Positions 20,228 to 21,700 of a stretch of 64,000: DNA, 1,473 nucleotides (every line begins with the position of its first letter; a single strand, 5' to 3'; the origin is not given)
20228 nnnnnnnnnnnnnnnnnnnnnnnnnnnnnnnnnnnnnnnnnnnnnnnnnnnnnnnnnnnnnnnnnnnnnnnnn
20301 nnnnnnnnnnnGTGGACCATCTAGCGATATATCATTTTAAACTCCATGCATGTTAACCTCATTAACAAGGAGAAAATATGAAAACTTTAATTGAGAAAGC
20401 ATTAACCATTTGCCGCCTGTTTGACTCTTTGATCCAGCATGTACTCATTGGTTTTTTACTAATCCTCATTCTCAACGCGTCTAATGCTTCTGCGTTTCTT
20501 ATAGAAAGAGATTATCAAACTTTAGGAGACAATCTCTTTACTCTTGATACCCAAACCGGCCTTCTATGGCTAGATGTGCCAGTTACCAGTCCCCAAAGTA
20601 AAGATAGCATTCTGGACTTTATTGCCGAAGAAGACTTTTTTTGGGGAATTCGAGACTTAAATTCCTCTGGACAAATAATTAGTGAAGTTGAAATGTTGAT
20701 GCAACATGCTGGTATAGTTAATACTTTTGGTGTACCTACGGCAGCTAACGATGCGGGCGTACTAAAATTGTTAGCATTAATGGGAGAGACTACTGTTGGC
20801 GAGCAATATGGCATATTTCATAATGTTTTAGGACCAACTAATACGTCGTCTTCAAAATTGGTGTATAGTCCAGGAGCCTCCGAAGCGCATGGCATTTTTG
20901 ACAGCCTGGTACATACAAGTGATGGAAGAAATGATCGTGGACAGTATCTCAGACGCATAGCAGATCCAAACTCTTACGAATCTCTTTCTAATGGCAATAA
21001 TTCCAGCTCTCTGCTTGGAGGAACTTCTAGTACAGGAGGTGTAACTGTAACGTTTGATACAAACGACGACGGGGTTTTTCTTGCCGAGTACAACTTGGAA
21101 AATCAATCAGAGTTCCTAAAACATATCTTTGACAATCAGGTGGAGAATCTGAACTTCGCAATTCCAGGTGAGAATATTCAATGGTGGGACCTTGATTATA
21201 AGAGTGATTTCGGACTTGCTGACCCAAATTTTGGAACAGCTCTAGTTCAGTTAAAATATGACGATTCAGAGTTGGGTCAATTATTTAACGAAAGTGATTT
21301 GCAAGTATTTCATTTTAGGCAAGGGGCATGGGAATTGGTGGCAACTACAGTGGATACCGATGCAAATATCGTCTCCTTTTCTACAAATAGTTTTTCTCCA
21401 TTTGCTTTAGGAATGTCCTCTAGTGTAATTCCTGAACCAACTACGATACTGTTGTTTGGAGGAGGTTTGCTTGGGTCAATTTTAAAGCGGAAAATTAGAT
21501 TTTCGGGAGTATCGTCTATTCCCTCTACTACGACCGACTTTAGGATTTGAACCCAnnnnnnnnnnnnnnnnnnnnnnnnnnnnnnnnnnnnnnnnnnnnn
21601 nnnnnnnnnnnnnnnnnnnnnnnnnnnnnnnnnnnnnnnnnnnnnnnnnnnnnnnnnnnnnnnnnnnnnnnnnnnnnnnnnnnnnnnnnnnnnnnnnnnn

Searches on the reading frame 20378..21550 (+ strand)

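Call 13: search_protein_families(library=pfam, proteins=[window:20378-21550:+], max_evalue=0.001)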
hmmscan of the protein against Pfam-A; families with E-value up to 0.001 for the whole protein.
window:20378-21550:+ (390 aa): 1 family
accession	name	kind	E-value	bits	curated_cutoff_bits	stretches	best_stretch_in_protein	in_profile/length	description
PF07589.16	PEP-CTERM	-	4.2e-05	23.9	20.7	1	351-372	2-24/24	PEP-CTERM motif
